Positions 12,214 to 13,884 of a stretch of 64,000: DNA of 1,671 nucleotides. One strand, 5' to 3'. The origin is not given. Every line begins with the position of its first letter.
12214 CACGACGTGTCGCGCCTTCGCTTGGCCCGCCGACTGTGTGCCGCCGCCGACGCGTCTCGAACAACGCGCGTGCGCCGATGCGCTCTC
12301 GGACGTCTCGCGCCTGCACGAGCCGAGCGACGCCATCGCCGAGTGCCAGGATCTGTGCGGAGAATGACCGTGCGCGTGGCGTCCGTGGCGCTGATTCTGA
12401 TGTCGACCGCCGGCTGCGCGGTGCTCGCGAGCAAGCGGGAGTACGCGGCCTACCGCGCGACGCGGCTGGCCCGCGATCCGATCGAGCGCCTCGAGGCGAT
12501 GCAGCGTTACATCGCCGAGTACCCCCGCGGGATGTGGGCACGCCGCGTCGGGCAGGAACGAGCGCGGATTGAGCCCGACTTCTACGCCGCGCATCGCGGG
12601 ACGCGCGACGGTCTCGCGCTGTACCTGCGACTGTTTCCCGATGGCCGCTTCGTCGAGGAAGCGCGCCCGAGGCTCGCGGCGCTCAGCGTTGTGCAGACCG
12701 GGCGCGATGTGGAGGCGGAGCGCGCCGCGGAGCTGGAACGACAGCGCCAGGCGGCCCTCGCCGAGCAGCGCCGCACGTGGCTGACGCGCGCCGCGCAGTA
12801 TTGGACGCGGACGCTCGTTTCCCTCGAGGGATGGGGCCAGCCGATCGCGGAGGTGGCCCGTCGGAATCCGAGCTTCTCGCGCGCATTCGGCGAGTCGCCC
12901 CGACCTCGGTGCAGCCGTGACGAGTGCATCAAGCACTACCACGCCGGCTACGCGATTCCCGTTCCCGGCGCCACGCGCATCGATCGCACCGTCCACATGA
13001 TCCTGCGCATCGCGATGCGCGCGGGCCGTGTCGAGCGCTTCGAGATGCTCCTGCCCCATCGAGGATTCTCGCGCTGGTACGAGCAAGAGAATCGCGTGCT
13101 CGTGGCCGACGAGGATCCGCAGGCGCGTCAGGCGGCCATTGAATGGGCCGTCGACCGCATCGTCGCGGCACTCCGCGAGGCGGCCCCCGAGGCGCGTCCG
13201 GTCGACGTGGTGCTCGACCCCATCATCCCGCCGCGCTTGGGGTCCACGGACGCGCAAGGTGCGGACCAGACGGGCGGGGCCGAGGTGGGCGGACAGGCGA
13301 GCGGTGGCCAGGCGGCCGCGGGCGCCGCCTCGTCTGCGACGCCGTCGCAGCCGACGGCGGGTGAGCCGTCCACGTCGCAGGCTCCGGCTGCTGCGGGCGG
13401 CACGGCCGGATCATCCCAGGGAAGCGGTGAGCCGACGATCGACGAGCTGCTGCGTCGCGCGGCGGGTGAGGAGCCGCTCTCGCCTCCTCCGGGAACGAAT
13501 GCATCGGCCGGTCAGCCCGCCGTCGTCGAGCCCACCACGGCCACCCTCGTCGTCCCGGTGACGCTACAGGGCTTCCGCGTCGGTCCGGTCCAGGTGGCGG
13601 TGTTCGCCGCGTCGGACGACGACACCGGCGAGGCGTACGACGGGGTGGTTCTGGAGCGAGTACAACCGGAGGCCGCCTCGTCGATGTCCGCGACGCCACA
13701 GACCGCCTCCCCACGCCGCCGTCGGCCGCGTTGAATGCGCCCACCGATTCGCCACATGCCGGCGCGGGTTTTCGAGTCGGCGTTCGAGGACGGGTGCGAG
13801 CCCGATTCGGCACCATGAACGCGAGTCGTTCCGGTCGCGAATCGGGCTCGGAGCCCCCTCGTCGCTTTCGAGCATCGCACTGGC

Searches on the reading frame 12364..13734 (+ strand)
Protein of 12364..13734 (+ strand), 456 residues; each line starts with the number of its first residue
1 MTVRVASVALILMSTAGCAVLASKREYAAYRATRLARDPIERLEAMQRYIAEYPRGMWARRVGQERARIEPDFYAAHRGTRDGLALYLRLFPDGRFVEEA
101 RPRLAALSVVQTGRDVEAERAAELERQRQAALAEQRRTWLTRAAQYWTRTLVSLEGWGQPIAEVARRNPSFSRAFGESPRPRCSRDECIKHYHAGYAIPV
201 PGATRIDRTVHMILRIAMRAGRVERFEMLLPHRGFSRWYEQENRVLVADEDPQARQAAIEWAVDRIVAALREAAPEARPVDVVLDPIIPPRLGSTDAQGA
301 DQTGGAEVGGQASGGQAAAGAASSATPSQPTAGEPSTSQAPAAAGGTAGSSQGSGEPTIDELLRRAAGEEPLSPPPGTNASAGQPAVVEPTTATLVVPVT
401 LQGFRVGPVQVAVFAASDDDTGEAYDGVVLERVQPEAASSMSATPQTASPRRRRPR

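Call 49: find_encoding_contigs(protein=window:12364-13734:+, flank=10000, max_places=1)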
Protein window:12364-13734:+ (456 aa): 1 contig read that carries it; 1 place shown.
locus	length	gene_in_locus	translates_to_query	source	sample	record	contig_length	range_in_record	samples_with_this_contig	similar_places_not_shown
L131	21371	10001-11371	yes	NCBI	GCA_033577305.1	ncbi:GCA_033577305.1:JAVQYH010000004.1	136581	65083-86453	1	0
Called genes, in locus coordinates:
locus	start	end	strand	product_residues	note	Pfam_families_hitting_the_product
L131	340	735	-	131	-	PF21157:DksA_N, PF01258:zf-dskA_traR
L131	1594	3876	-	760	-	PF02861:Clp_N, PF23569:NBD_SMAX1, PF00004:AAA, PF17871:AAA_lid_9, PF00004:AAA, PF07724:AAA_2, PF07728:AAA_5, PF10431:ClpB_D2-small, +7 more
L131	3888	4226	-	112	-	PF02617:ClpS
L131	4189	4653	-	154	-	-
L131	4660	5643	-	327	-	PF00490:ALAD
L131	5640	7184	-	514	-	PF00590:TP_methylase, PF02602:HEM4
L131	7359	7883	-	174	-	-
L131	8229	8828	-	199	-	-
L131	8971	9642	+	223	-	-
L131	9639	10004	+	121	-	-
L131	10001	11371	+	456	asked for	-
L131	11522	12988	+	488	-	-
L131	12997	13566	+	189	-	PF12802:MarR_2 (faint)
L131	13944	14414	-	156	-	-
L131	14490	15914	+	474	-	PF01734:Patatin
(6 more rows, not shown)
